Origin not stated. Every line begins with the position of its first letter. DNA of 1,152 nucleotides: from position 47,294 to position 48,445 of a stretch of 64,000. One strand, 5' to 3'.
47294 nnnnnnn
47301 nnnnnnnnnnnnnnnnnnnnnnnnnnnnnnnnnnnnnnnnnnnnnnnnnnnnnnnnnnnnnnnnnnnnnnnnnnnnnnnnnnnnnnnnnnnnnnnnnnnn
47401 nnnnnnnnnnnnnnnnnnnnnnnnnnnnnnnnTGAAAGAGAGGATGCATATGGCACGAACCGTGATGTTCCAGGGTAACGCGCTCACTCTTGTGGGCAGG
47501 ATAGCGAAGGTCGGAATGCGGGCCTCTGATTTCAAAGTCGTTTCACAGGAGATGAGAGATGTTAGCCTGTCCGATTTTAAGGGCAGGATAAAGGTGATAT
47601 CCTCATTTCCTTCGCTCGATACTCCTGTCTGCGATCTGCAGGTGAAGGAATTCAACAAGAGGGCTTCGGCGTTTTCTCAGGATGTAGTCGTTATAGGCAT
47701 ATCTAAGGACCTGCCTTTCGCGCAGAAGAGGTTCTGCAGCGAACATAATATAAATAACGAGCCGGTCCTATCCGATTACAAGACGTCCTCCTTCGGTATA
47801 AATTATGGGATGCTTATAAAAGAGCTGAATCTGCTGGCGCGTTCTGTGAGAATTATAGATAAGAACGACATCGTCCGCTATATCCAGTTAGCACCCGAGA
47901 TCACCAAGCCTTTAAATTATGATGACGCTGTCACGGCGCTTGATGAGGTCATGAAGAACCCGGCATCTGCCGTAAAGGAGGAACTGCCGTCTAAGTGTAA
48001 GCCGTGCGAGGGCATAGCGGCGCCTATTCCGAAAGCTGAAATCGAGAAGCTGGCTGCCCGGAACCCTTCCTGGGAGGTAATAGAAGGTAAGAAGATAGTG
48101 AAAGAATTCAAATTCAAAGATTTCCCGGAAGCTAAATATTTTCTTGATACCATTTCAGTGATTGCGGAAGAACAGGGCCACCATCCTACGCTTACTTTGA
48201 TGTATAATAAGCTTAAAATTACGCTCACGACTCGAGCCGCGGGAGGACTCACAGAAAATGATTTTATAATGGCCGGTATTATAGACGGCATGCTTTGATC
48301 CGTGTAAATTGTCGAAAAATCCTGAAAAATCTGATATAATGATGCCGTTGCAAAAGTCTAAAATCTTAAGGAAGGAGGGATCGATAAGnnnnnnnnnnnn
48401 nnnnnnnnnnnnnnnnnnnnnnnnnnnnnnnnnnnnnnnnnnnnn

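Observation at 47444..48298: Thiol peroxidase fused in frame to a pterin-4a-carbinolamine dehydratase (PCD/DCoH) domain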

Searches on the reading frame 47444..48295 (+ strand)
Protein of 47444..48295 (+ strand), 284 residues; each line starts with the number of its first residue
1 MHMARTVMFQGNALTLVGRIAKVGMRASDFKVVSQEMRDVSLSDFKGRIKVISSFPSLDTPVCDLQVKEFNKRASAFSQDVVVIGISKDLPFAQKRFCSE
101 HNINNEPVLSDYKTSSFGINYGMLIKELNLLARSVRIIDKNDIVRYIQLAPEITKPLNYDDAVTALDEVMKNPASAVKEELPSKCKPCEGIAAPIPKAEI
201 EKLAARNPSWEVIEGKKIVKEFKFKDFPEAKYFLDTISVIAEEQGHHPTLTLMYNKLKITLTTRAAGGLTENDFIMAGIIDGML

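Call 3: search_protein_families(library=pfam, proteins=[window:47444-48295:+], max_evalue=0.01)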
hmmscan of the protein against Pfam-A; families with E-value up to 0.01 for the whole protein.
window:47444-48295:+ (284 aa): 3 families
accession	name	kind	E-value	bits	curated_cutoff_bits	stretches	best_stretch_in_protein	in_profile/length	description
PF01329.24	Pterin_4a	-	2.9e-26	91.8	26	1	194-281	2-89/91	Pterin 4 alpha carbinolamine dehydratase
PF00578.27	AhpC-TSA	-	1.2e-23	83.8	26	1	23-147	1-124/124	AhpC/TSA family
PF08534.16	Redoxin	-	1.4e-23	83.8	26.6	1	22-160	1-145/148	Redoxin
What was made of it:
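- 47996..48295 (+): PCD (Pterin_4a / COG2154) domain, residues 185-284, including its native N-terminal CxxC (C185, C188). Pfam PF01329 at 91.8 bits (call 3).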

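Call 4: search_protein_families(library=ncbifam, proteins=[window:47444-48295:+], max_evalue=0.01)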
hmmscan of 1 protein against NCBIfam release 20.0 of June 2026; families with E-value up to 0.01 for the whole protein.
window:47444-48295:+ (284 aa): 15 families
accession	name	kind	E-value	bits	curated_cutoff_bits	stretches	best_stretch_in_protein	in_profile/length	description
NF001808.0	PRK00522.1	equivalog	3.9e-53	179.3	123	1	6-167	3-166/167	thiol peroxidase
NF045827.1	perox_SUH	exception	2.1e-35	121.7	298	1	6-170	3-169/178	thiol peroxidase Prx-SUH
NF002019.0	PRK00823.1-4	equivalog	1.1e-22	80.3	137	1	183-281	10-109/116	4a-hydroxytetrahydrobiopterin dehydratase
NF002017.0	PRK00823.1-2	equivalog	4.4e-21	74.7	80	1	196-283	6-92/94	4a-hydroxytetrahydrobiopterin dehydratase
NF002018.0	PRK00823.1-3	equivalog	1.8e-19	69.5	108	1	197-282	8-94/98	4a-hydroxytetrahydrobiopterin dehydratase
NF002016.0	PRK00823.1-1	equivalog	2.2e-19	69.6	133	1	183-282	7-109/113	4a-hydroxytetrahydrobiopterin dehydratase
NF002020.0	PRK00823.1-5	equivalog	3.4e-16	59.4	146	1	201-282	21-103/111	4a-hydroxytetrahydrobiopterin dehydratase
NF006960.0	PRK09437.1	equivalog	3.6e-09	36.7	140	1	22-114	5-97/156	thioredoxin-dependent thiol peroxidase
NF009668.0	PRK13189.1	equivalog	4.9e-09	35.7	211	1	19-153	8-148/224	peroxiredoxin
NF053650.1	PerredPrxQDein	equivalog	1.7e-07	31.3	260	1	29-114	3-87/148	thioredoxin-dependent peroxiredoxin PrxQ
NF040737.1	peroxi_PrxU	equivalog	2.8e-07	30.5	270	1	19-194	34-217/233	thioredoxin-dependent peroxiredoxin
NF009669.0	PRK13190.1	equivalog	3.5e-07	29.6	261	1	22-196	4-179/203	putative peroxiredoxin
NF009670.0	PRK13191.1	equivalog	3.4e-05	23.5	374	1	18-154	4-147/215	putative peroxiredoxin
NF010122.0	PRK13599.1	equivalog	5.2e-05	22.8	456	1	28-169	14-160/220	peroxiredoxin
TIGR03137.1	AhpC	equivalog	0.00019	21.2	272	1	35-150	19-137/187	alkyl hydroperoxide reductase subunit C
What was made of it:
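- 47450..47953 (+): Tpx (atypical 2-Cys thiol peroxidase) domain, residues 3-170. NF001808 at 179 bits, above the cut-off of 123 (call 4).
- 47996..48295 (+): NCBIfam PCD models align from residue 183 (call 4).
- On Tpx (atypical 2-Cys thiol peroxidase): NF001808 scores 179.3 bits against a cut-off of 123, with residues 6-167 on profile positions 3-166 of 167 (call 4).
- On PCD (COG2154 / Pfam Pterin_4a): All five models score below their cut-offs (call 4).
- Checked: The NCBIfam thiol peroxidase equivalog NF001808 scores 179.3 bits against a cut-off of 123 and covers profile positions 3-166 of 167 (call 4).
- All NCBIfam PCD equivalog models score below their cut-offs (call 4).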

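Call 5: find_homologous_proteins(query=window:47444-48295:+, max_evalue=1e-10)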
Query window:47444-48295:+ (284 aa): 6865 proteins with E <= 1e-10 among 8000 candidates; the best 120 are listed.
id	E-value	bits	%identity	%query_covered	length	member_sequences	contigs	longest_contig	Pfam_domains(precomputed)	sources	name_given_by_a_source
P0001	2.0e-181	619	100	99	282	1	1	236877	PF08534.17,PF01329.25,PF00578.28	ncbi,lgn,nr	ncbi:MAG: thiol peroxidase [Candidatus Omnitrophica bacterium]|nr:thiol peroxidase [Candidatus Omnit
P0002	2.6e-162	557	89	99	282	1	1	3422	PF08534.17,PF01329.25,PF00578.28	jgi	jgi:thiol peroxidase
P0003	4.9e-162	556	86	99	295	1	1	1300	PF08534.17,PF01329.25,PF00578.28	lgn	-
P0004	9.6e-162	555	87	99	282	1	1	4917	PF08534.17,PF01329.25,PF00578.28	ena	-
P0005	2.6e-141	488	77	99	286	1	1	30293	PF08534.17,PF01329.25,PF00578.28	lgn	-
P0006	3.1e-130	452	73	98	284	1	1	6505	PF08534.17,PF01329.25,PF00578.28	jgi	jgi:thioredoxin-dependent peroxiredoxin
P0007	5.6e-129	447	70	99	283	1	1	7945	PF08534.17,PF01329.25,PF00578.28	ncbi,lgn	-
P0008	1.5e-128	446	72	99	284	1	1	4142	PF08534.17,PF01329.25,PF00578.28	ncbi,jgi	jgi:thiol peroxidase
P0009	2.4e-128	445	70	99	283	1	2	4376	PF08534.17,PF01329.25,PF00578.28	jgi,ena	-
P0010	6.1e-128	444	72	99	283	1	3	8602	PF08534.17,PF01329.25,PF00578.28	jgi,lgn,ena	jgi:thiol peroxidase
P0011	3.0e-127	442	70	99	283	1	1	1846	PF08534.17,PF01329.25,PF00578.28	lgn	-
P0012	3.7e-127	441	69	99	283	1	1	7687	PF08534.17,PF01329.25,PF00578.28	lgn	-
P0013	6.8e-127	441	71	98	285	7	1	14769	PF08534.17,PF01329.25,PF00578.28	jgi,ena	-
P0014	1.1e-126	440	72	99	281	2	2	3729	PF08534.17,PF01329.25,PF00578.28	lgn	-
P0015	1.2e-126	440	71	99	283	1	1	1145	PF08534.17,PF01329.25,PF00578.28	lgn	-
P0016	1.3e-126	440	72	98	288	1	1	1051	PF08534.17,PF01329.25,PF00578.28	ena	-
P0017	4.0e-126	438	70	98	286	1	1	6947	PF08534.17,PF01329.25,PF00578.28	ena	-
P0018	1.0e-125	437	69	99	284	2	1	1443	PF08534.17,PF01329.25,PF00578.28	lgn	-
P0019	1.2e-125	437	70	99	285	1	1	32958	PF08534.17,PF01329.25,PF00578.28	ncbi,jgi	jgi:thiol peroxidase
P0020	1.3e-125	436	68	99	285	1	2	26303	PF08534.17,PF01329.25,PF00578.28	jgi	jgi:thiol peroxidase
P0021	2.2e-125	436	69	98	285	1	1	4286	PF08534.17,PF01329.25,PF00578.28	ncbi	-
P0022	4.3e-125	435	69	98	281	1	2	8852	PF08534.17,PF01329.25,PF00578.28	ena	-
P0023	4.8e-125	435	67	99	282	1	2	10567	PF08534.17,PF01329.25,PF00578.28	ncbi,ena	-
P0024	5.7e-125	434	68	99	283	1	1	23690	PF08534.17,PF01329.25,PF00578.28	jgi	-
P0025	8.8e-125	434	68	99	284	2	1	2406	PF08534.17,PF01329.25,PF00578.28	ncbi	-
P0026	9.4e-125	434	68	99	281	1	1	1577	PF08534.17,PF01329.25,PF00578.28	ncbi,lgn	-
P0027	1.4e-124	433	67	99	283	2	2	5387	PF08534.17,PF01329.25,PF00578.28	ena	-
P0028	1.5e-124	433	68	99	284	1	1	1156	PF08534.17,PF01329.25,PF00578.28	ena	-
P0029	2.9e-124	432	69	98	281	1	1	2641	PF08534.17,PF01329.25,PF00578.28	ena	-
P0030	4.3e-124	431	70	98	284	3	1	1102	PF08534.17,PF01329.25,PF00578.28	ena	-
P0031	7.3e-124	431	68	98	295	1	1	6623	PF08534.17,PF01329.25,PF00578.28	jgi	-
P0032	7.5e-124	431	68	99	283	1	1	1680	PF08534.17,PF01329.25,PF00578.28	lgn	-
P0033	7.9e-124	431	69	98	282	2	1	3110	PF08534.17,PF01329.25,PF00578.28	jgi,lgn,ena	-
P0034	9.3e-124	430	67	98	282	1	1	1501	PF08534.17,PF01329.25,PF00578.28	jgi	-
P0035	1.0e-123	430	68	99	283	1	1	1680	PF08534.17,PF01329.25,PF00578.28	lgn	-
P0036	1.0e-123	430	67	99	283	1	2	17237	PF08534.17,PF01329.25,PF00578.28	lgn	-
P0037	1.1e-123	430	68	99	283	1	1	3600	PF08534.17,PF01329.25,PF00578.28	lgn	-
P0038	1.1e-123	430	68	98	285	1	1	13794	PF08534.17,PF01329.25,PF00578.28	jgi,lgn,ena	-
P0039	1.4e-123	430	68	99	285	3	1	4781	PF08534.17,PF01329.25,PF00578.28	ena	-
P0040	1.5e-123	430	68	99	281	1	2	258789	PF08534.17,PF01329.25,PF00578.28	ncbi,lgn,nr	ncbi:MAG: thiol peroxidase [Candidatus Omnitrophica bacterium]|nr:thiol peroxidase [Candidatus Omnit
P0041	2.1e-123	429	69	98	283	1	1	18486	PF08534.17,PF01329.25,PF00578.28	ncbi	-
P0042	2.6e-123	429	69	98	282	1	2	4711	PF08534.17,PF01329.25,PF00578.28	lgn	-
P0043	2.6e-123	429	67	99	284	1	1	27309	PF08534.17,PF01329.25,PF00578.28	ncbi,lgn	-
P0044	2.7e-123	429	68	99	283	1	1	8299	PF08534.17,PF01329.25,PF00578.28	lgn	-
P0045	3.9e-123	428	69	99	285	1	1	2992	PF08534.17,PF01329.25,PF00578.28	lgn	-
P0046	4.5e-123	428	67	99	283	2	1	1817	PF08534.17,PF01329.25,PF00578.28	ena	-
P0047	6.7e-123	427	66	98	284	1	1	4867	PF08534.17,PF01329.25,PF00578.28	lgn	-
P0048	7.2e-123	427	68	99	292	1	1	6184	PF08534.17,PF01329.25,PF00578.28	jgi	-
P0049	7.3e-123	427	69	98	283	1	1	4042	PF08534.17,PF01329.25,PF00578.28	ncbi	-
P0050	7.8e-123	427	68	99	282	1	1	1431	PF08534.17,PF01329.25,PF00578.28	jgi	jgi:thiol peroxidase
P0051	8.2e-123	427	68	99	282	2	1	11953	PF08534.17,PF01329.25,PF00578.28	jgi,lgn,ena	-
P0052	1.1e-122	427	67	99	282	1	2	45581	PF08534.17,PF01329.25,PF00578.28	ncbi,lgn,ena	-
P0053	1.2e-122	427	70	98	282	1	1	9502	PF08534.17,PF01329.25,PF00578.28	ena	-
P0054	1.6e-122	426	64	99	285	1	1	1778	PF08534.17,PF01329.25,PF00578.28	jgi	-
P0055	1.6e-122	426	68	98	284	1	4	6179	PF08534.17,PF01329.25,PF00578.28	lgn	-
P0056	1.7e-122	426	68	99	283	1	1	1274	PF08534.17,PF01329.25,PF00578.28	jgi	-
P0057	1.9e-122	426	68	99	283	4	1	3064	PF08534.17,PF01329.25,PF00578.28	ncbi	-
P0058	2.1e-122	426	68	98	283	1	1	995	PF08534.17,PF01329.25,PF00578.28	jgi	jgi:thioredoxin-dependent peroxiredoxin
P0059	2.2e-122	426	69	98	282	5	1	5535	PF08534.17,PF01329.25,PF00578.28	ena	-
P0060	2.3e-122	426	67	99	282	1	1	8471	PF08534.17,PF01329.25,PF00578.28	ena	-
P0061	3.4e-122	425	68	99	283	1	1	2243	PF08534.17,PF01329.25,PF00578.28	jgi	-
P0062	4.3e-122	425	68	99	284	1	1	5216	PF08534.17,PF01329.25,PF00578.28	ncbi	-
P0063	5.0e-122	425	67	98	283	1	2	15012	PF08534.17,PF01329.25,PF00578.28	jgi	-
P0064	5.2e-122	425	68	97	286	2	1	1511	PF08534.17,PF01329.25,PF00578.28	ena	-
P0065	5.6e-122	424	68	99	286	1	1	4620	PF08534.17,PF01329.25,PF00578.28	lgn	-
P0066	6.4e-122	424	66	99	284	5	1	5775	PF08534.17,PF01329.25,PF00578.28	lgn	-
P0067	7.0e-122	424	67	99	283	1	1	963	PF08534.17,PF01329.25,PF00578.28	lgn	-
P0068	7.4e-122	424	68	98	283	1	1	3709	PF08534.17,PF01329.25,PF00578.28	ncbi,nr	ncbi:MAG: thiol peroxidase [Candidatus Omnitrophica bacterium]|nr:thiol peroxidase [Candidatus Omnit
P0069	9.7e-122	424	68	99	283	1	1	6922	PF08534.17,PF01329.25,PF00578.28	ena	-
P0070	1.5e-121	423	69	99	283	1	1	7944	PF08534.17,PF01329.25,PF00578.28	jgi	-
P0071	1.5e-121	423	67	99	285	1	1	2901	PF08534.17,PF01329.25,PF00578.28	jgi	-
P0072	1.7e-121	423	68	98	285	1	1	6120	PF08534.17,PF01329.25,PF00578.28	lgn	-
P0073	2.0e-121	423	68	99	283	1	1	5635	PF08534.17,PF01329.25,PF00578.28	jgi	jgi:thioredoxin-dependent peroxiredoxin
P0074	2.1e-121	423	67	99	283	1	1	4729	PF08534.17,PF01329.25,PF00578.28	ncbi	ncbi:MAG: thiol peroxidase [Deltaproteobacteria bacterium]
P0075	2.1e-121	423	67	98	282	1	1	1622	PF08534.17,PF01329.25,PF00578.28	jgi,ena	-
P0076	2.6e-121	422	66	99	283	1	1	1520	PF08534.17,PF01329.25,PF00578.28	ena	-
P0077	2.7e-121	422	67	99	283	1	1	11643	PF08534.17,PF01329.25,PF00578.28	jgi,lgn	jgi:thiol peroxidase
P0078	2.9e-121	422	67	99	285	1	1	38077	PF08534.17,PF01329.25,PF00578.28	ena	-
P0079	2.9e-121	422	68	99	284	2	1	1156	PF08534.17,PF01329.25,PF00578.28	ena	-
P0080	3.0e-121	422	68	98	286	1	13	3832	PF08534.17,PF01329.25,PF00578.28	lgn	-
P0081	3.3e-121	422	65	99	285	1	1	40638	PF08534.17,PF01329.25,PF00578.28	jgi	-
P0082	3.3e-121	422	67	99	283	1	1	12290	PF08534.17,PF01329.25,PF00578.28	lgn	-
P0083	3.6e-121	422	67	99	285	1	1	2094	PF08534.17,PF01329.25,PF00578.28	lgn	-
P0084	4.6e-121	421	65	99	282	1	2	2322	PF08534.17,PF01329.25,PF00578.28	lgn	-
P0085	4.9e-121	421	67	99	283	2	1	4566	PF08534.17,PF01329.25,PF00578.28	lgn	-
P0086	5.2e-121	421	67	99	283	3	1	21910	PF08534.17,PF01329.25,PF00578.28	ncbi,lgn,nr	ncbi:MAG: thiol peroxidase [Candidatus Omnitrophica bacterium]|nr:thiol peroxidase [Candidatus Omnit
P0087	5.7e-121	421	67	98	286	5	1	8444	PF08534.17,PF01329.25,PF00578.28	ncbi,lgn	-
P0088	6.7e-121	421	67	99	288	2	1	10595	PF08534.17,PF01329.25,PF00578.28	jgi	-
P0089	6.8e-121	421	68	99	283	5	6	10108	PF08534.17,PF01329.25,PF00578.28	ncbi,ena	-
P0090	6.8e-121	421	67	99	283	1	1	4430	PF08534.17,PF01329.25,PF00578.28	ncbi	-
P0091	7.2e-121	421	68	99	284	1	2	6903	PF08534.17,PF01329.25,PF00578.28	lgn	-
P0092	7.3e-121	421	68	99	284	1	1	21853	PF08534.17,PF01329.25,PF00578.28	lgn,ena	-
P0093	7.5e-121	421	68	99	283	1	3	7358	PF08534.17,PF01329.25,PF00578.28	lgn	-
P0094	1.1e-120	420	66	99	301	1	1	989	PF08534.17,PF01329.25,PF00578.28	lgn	-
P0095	1.1e-120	420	68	99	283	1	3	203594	PF08534.17,PF01329.25,PF00578.28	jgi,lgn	-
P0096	1.2e-120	420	67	99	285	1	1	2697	PF08534.17,PF01329.25,PF00578.28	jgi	-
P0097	1.2e-120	420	67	99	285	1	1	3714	PF08534.17,PF01329.25,PF00578.28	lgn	-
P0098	1.6e-120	420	65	99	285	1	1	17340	PF08534.17,PF01329.25,PF00578.28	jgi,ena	-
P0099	1.8e-120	419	66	99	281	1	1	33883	PF08534.17,PF01329.25,PF00578.28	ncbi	ncbi:MAG: thiol peroxidase [Candidatus Omnitrophota bacterium]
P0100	1.8e-120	419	66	99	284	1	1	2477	PF08534.17,PF01329.25,PF00578.28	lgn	-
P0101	1.9e-120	419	65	99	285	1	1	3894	PF08534.17,PF01329.25,PF00578.28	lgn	-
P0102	2.0e-120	419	67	99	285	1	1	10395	PF08534.17,PF01329.25,PF00578.28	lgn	-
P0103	2.0e-120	419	68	98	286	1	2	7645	PF08534.17,PF01329.25,PF00578.28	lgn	-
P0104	2.2e-120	419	66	99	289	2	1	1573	PF08534.17,PF01329.25,PF00578.28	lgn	-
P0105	2.8e-120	419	68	98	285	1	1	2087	PF08534.17,PF01329.25,PF00578.28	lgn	-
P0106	2.9e-120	419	65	99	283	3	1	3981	PF08534.17,PF01329.25,PF00578.28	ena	-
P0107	2.9e-120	419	67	98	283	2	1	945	PF08534.17,PF01329.25,PF00578.28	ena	-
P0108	3.1e-120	419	66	99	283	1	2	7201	PF08534.17,PF01329.25,PF00578.28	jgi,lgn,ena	-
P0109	3.3e-120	419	68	99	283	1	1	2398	PF08534.17,PF01329.25,PF00578.28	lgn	-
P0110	3.6e-120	419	67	98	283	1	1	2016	PF08534.17,PF01329.25,PF00578.28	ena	-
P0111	3.6e-120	419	66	99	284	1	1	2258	PF08534.17,PF01329.25,PF00578.28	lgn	-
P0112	3.8e-120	418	67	99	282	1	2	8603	PF08534.17,PF01329.25,PF00578.28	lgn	-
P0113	3.9e-120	418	66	99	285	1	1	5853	PF08534.17,PF01329.25,PF00578.28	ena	-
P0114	4.2e-120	418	68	97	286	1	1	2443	PF08534.17,PF01329.25,PF00578.28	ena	-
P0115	4.4e-120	418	65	99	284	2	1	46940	PF08534.17,PF01329.25,PF00578.28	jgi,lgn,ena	-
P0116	4.7e-120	418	67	99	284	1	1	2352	PF08534.17,PF01329.25,PF00578.28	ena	-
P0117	4.9e-120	418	65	99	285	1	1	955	PF08534.17,PF01329.25,PF00578.28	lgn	-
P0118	5.2e-120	418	67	98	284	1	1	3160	PF08534.17,PF01329.25,PF00578.28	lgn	-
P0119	5.5e-120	418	66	99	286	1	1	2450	PF08534.17,PF01329.25,PF00578.28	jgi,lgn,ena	-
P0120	5.6e-120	418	67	99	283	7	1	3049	PF08534.17,PF01329.25,PF00578.28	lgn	-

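Call 6: search_solved_structures(query=window:47444-48295:+, max_evalue=0.001, show_alignments=3)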
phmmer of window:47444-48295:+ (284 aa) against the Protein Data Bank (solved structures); distinct sequences matched with E-value up to 0.001: 91 (the best 60 are shown).
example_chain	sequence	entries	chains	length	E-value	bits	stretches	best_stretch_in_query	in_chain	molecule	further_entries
2jsy_A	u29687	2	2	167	5.3e-38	134.3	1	7-167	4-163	Probable thiol peroxidase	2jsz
2yzh_A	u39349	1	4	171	3.8e-37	131.5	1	2-169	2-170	Probable thiol peroxidase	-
2xpd_A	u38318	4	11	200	7.2e-35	124.1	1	3-166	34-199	THIOL PEROXIDASE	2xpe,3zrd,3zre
1psq_A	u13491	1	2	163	1.1e-34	123.5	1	7-165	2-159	probable thiol peroxidase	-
6udg_A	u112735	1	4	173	1.1e-33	120.2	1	2-166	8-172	Thiol peroxidase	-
2yjh_A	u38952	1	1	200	1.8e-33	119.5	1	3-166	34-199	THIOL PEROXIDASE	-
1qxh_A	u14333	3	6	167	3.5e-33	118.5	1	5-166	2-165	Thiol peroxidase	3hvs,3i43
3p7x_A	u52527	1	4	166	6e-33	117.8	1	7-166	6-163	Probable thiol peroxidase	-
8zwt_A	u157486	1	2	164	6.8e-33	117.6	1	7-166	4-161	Thiol peroxidase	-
4af2_A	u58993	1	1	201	3.3e-32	115.4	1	3-166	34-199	THIOL PEROXIDASE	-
3hvx_A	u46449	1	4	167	3.8e-32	115.2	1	5-166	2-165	Thiol peroxidase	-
3hvv_A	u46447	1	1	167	8.9e-32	113.9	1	5-166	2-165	Thiol peroxidase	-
8xvw_A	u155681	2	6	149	7.2e-31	111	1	24-166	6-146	Thiol peroxidase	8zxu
4je1_A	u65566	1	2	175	9.9e-30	107.2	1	2-166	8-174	Probable thiol peroxidase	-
1xvq_A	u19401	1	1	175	1.4e-28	103.4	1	7-167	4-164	thiol peroxidase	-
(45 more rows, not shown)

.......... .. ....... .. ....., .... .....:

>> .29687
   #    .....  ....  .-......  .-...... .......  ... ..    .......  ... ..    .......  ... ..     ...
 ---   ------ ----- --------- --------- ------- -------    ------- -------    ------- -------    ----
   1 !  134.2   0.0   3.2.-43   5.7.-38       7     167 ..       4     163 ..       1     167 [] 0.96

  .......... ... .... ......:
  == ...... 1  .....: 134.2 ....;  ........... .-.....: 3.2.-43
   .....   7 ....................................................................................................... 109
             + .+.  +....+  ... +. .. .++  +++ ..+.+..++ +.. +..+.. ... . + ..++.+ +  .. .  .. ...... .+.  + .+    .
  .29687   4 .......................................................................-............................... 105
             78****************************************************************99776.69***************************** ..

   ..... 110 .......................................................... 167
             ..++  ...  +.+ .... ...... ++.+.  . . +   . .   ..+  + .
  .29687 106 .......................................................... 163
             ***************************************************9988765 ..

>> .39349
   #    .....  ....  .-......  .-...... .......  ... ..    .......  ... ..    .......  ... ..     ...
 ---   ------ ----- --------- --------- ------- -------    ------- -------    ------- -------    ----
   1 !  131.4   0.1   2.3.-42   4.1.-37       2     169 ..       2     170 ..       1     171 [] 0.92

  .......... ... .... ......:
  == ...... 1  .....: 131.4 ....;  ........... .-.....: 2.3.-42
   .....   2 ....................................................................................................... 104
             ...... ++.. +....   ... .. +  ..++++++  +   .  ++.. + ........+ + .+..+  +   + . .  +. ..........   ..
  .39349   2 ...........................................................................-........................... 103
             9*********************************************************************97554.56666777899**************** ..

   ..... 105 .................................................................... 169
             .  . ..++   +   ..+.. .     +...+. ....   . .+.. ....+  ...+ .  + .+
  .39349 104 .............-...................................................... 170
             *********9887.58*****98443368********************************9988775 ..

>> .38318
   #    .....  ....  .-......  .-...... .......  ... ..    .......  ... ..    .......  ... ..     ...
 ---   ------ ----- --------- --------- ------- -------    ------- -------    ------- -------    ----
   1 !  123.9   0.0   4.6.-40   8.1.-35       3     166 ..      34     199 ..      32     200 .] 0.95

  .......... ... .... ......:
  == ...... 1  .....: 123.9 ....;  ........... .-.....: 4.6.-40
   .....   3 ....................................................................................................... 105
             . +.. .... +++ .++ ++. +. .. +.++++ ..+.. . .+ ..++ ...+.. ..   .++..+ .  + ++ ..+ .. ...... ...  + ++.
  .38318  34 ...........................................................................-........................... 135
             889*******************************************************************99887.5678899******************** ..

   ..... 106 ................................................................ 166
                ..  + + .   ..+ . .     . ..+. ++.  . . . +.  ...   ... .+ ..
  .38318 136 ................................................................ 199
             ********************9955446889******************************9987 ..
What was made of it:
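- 47450..47953 (+): PDB Tpx hits with E-values from 5e-38 (call 6).
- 47630..47632 (+): Codon TGC for Cys63, the peroxidatic Cys in DTPVC. Aligns with the peroxidatic Cys of solved Tpx (call 6).
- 47735..47737 (+): Codon TGC for Cys98, the resolving Cys in KRFC. Aligns with the resolving Cys of solved Tpx (call 6).
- On Tpx (atypical 2-Cys thiol peroxidase): D-T60-P-V-C63 and R133 align with solved Tpx structures (call 6). C98 in KRFC aligns with the resolving Cys of 2jsy, 2yzh and 2xpd (call 6).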
